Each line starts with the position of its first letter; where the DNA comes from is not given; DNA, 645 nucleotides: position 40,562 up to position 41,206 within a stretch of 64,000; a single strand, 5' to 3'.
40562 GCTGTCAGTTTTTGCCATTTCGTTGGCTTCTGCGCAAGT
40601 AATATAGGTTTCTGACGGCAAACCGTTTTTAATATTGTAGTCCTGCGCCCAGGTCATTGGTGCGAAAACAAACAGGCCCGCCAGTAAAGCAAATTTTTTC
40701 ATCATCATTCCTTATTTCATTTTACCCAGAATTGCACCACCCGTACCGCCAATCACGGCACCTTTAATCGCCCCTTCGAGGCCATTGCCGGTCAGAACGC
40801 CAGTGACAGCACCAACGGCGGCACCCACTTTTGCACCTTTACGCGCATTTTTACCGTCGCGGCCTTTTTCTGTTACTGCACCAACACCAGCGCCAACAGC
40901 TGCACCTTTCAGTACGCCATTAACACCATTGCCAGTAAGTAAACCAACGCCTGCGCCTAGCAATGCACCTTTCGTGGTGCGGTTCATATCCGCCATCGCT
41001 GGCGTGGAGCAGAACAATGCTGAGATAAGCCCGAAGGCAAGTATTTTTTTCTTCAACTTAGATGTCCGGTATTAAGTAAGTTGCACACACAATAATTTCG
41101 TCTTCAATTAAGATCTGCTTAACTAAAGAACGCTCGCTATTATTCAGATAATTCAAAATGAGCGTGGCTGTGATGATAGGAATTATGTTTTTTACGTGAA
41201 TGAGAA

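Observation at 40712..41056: YmgG is built from tandem glycine-zipper blocks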

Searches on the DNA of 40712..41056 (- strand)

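Call 8: search_dna_similar(query=window:40712-41056:-, collection=ecoli_genomes, mode=near, rows=spread, max_rows=40)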
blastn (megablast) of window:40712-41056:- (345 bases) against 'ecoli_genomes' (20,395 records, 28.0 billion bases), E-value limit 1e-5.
Records with a match: 5113; places in all: 5118; records where one place covers at least 80% of the query: 5110.
Genomes with a match: 5111 of 5426; with a place that covers at least 80% of the query: 5108. Places per genome that has any: lowest 1, median 1, highest 2. On chromosomes: 5106 places; on plasmids: 12.
Best place of each record, by identity: >=99% 4345; 95-99% 768.
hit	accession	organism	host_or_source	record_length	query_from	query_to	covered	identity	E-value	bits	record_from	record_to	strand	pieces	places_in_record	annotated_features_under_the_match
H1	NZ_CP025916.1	Escherichia coli strain 120899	Homo sapiens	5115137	1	345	100%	100.0%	7e-180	638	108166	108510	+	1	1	ymgG: YMGG-like glycine zipper-containing protein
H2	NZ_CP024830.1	Escherichia coli strain CREC-532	Homo sapiens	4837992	1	345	100%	100.0%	7e-180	638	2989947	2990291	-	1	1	ymgG: YMGG-like glycine zipper-containing protein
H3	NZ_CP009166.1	Escherichia coli 1303 strain 1303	Bos taurus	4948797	1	345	100%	100.0%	7e-180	638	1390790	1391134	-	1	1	ymgG: YMGG-like glycine zipper-containing protein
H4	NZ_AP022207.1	Escherichia coli strain WP7-S18-ESBL-09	-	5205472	1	345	100%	100.0%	7e-180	638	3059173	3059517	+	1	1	ymgG: YMGG-like glycine zipper-containing protein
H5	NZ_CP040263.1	Escherichia coli strain 631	Bivalve mollusk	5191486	1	345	100%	100.0%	7e-180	638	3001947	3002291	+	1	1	ymgG: YMGG-like glycine zipper-containing protein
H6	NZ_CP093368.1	Escherichia coli strain EV36 mutant 1a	missing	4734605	1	345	100%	100.0%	7e-180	638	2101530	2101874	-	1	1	ymgG: YMGG-like glycine zipper-containing protein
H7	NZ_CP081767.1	Escherichia coli strain 0H18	-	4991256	1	345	100%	100.0%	7e-180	638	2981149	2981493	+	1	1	ymgG: YMGG-like glycine zipper-containing protein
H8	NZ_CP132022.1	Escherichia coli strain GON1437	Homo sapiens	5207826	1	345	100%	100.0%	7e-180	638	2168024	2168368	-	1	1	ymgG: YMGG-like glycine zipper-containing protein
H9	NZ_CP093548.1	Escherichia coli strain YL03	Homo sapiens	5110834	1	345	100%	100.0%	7e-180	638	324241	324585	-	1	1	ymgG: YMGG-like glycine zipper-containing protein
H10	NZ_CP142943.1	Escherichia coli strain B20159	seawater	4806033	1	345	100%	100.0%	7e-180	638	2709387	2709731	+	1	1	ymgG: YMGG-like glycine zipper-containing protein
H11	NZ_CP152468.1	Escherichia coli strain Sel(hit)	not applicable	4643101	1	345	100%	100.0%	7e-180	638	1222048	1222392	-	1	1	ymgG: YMGG-like glycine zipper-containing protein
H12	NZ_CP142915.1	Escherichia coli strain B19374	seawater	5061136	1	345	100%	100.0%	7e-180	638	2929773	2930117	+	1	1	ymgG: YMGG-like glycine zipper-containing protein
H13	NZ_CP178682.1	Escherichia coli strain VTB97379v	Chicken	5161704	1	345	100%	100.0%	7e-180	638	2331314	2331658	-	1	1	ymgG: YMGG-like glycine zipper-containing protein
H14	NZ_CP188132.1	Escherichia coli strain TUM22763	Laboratory developed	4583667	1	345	100%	100.0%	7e-180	638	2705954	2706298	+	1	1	ymgG: YMGG-like glycine zipper-containing protein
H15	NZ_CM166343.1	Escherichia coli strain CH10268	Homo sapiens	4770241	1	345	100%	100.0%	7e-180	638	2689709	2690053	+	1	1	ymgG: YMGG-like glycine zipper-containing protein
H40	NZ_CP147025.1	Escherichia coli strain KCTC 2571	feces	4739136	302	345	13%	100.0%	1e-12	82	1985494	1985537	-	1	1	none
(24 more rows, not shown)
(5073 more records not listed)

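Call 23: search_dna_similar(query=window:40782-40972:-, collection=ecoli_genomes, mode=near, rows=spread, max_rows=60)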
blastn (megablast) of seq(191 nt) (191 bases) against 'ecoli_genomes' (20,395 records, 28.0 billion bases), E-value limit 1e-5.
Records with a match: 5110; places in all: 5112; records where one place covers at least 80% of the query: 5109.
Genomes with a match: 5108 of 5426; with a place that covers at least 80% of the query: 5107. Places per genome that has any: lowest 1, median 1, highest 2. On chromosomes: 5100 places; on plasmids: 12.
Best place of each record, by identity: >=99% 4319; 95-99% 789; 90-95% 2.
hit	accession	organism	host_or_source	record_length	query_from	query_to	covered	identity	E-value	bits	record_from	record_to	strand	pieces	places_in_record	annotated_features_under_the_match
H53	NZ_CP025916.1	Escherichia coli strain 120899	Homo sapiens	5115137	1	191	100%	100.0%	1e-94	353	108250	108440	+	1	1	ymgG: YMGG-like glycine zipper-containing protein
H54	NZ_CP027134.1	Escherichia coli strain AR_0372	missing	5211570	1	191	100%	100.0%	1e-94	353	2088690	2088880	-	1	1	ymgG: YMGG-like glycine zipper-containing protein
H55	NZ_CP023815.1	Escherichia coli strain IMT16316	wild bird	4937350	1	191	100%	100.0%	1e-94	353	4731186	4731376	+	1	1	ymgG: YMGG-like glycine zipper-containing protein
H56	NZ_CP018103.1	Escherichia coli strain MRSN352231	Homo sapiens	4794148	1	191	100%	100.0%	1e-94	353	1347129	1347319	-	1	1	ymgG: YMGG-like glycine zipper-containing protein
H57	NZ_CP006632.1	Escherichia coli PCN033 strain PCN033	-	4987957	1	191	100%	100.0%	1e-94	353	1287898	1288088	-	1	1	ymgG: YMGG-like glycine zipper-containing protein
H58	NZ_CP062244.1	Escherichia coli strain AML003_ev02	not applicable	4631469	1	191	100%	100.0%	1e-94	353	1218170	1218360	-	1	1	ymgG: YMGG-like glycine zipper-containing protein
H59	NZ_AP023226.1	Escherichia coli strain YJ3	Homo sapiens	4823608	1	191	100%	100.0%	1e-94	353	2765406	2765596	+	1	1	ymgG: YMGG-like glycine zipper-containing protein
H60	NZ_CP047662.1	Escherichia coli strain LD93-1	feces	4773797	1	191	100%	100.0%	1e-94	353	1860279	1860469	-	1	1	ymgG: YMGG-like glycine zipper-containing protein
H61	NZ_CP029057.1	Escherichia coli strain FORC_081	chicken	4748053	1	191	100%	100.0%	1e-94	353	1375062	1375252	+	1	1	ymgG: YMGG-like glycine zipper-containing protein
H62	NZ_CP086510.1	Escherichia coli strain Ec-050-T0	Homo sapiens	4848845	1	191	100%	100.0%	1e-94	353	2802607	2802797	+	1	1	ymgG: YMGG-like glycine zipper-containing protein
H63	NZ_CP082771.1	Escherichia coli LF82 strain LF82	Homo sapiens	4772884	1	191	100%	100.0%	1e-94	353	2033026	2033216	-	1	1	ymgG: YMGG-like glycine zipper-containing protein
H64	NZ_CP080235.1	Escherichia coli O139:H1 strain W13-16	Sus scrofa scrofa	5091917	1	191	100%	100.0%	1e-94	353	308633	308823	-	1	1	ymgG: YMGG-like glycine zipper-containing protein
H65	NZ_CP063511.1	Escherichia coli strain EH08-18-36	Homo sapiens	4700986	1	191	100%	100.0%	1e-94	353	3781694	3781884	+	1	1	ymgG: YMGG-like glycine zipper-containing protein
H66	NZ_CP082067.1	Escherichia coli strain MS20673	Homo sapiens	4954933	1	191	100%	100.0%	1e-94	353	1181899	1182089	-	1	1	ymgG: YMGG-like glycine zipper-containing protein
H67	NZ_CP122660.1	Escherichia coli strain ETEC4073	Sus scrofa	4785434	1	191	100%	100.0%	1e-94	353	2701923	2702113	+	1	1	ymgG: YMGG-like glycine zipper-containing protein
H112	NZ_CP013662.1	Escherichia coli strain 08-00022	Homo sapiens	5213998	1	140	73%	100.0%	3e-66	259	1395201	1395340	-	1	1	hypothetical protein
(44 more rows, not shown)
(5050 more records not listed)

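Call 24: get_annotated_region(hit=H40, flank=3000)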
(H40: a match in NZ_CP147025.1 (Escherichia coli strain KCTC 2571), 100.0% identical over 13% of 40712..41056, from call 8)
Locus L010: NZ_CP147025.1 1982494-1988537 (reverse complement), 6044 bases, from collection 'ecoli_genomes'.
description: Escherichia coli strain KCTC 2571 chromosome, complete genome
organism: Escherichia coli strain KCTC 2571 (NCBI taxid 562)
replicon: chromosome; assembly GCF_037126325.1
host: -; source: feces; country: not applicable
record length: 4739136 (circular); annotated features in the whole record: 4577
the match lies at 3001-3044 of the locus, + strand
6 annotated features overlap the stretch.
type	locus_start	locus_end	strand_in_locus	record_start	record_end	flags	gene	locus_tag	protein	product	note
CDS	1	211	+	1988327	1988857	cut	dsbB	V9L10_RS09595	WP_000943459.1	disulfide bond formation protein DsbB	-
CDS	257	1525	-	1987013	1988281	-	umuC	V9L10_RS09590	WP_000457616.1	DNA polymerase V catalytic protein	-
CDS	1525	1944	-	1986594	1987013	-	umuD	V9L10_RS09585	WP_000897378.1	translesion error-prone DNA polymerase V autoproteolytic subunit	-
CDS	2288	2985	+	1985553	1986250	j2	-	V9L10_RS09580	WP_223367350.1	IS1 family transposase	programmed frameshift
CDS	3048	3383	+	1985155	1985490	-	ymgD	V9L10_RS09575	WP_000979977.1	YmgD family protein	-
CDS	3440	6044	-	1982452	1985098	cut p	ycgH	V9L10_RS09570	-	autotransporter YcgH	frameshifted; internal stop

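Call 25: get_annotated_region(hit=H112, flank=2000)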
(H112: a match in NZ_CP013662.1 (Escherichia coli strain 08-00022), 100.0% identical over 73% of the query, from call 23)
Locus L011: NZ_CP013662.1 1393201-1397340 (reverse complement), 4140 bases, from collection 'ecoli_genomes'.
description: Escherichia coli strain 08-00022 chromosome, complete genome
organism: Escherichia coli strain 08-00022 (NCBI taxid 562)
replicon: chromosome; assembly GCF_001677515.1
host: Homo sapiens; source: bagged lettuce; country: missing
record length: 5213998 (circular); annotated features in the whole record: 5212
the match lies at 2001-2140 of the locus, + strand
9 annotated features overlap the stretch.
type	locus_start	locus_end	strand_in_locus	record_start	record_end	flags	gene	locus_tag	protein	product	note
CDS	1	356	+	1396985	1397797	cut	minD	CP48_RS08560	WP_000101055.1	septum site-determining protein MinD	-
CDS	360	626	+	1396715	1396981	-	minE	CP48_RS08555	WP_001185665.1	cell division topological specificity factor MinE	-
CDS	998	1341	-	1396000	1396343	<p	-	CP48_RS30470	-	autotransporter outer membrane beta-barrel domain-containing protein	frameshifted; incomplete; partial in the middle of a contig; missing N-terminus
CDS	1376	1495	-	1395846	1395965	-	-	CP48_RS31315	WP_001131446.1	hypothetical protein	-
CDS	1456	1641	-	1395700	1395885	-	ymgJ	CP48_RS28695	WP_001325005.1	protein YmgJ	-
CDS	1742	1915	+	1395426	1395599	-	ymgI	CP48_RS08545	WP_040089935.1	protein YmgI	-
CDS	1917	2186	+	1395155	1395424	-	-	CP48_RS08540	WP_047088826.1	hypothetical protein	-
CDS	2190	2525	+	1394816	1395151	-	ymgD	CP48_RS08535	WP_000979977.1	YmgD family protein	-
CDS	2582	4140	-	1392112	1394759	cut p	ycgH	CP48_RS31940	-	autotransporter YcgH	frameshifted; internal stop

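Call 38: get_annotated_region(hit=H11, flank=6000)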
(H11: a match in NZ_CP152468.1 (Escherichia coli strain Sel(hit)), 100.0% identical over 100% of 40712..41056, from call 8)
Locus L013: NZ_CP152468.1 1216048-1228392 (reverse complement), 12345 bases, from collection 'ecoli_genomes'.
description: Escherichia coli strain Sel(hit) chromosome, complete genome
organism: Escherichia coli strain Sel(hit) (NCBI taxid 562)
replicon: chromosome; assembly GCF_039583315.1
host: not applicable; source: -; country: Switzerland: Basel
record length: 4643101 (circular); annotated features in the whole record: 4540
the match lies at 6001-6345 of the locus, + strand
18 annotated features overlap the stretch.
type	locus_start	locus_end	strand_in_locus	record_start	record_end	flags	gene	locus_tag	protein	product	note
CDS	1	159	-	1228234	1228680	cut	ycgN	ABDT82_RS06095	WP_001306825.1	YcgN family cysteine cluster protein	-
CDS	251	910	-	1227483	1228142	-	ycgM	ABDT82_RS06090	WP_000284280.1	fumarylacetoacetate hydrolase family protein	-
CDS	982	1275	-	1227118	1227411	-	-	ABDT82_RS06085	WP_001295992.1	YcgL domain-containing protein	-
CDS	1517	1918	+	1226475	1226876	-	pliG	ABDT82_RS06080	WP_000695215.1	g-type lysoyme inhibitor PliG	-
CDS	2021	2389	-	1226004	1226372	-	ycgJ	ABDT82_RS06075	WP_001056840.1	YcgJ family protein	-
CDS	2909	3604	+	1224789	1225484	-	minC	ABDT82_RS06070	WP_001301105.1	septum site-determining protein MinC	-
CDS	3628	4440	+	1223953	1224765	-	minD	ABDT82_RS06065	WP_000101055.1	septum site-determining protein MinD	-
CDS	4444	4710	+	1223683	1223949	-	minE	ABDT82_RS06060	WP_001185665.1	cell division topological specificity factor MinE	-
CDS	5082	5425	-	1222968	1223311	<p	-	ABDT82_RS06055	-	autotransporter outer membrane beta-barrel domain-containing protein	frameshifted; incomplete; partial in the middle of a contig; missing N-terminus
CDS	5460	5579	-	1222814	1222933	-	-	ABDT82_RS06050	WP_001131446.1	hypothetical protein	-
CDS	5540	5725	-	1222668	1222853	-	ymgJ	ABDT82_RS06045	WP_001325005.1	protein YmgJ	-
CDS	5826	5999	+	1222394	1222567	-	ymgI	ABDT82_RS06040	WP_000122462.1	protein YmgI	-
CDS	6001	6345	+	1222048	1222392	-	ymgG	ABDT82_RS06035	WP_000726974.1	YMGG-like glycine zipper-containing protein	-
CDS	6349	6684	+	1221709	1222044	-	ymgD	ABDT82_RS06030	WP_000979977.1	YmgD family protein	-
CDS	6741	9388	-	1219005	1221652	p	ycgH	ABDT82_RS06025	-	autotransporter YcgH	frameshifted; internal stop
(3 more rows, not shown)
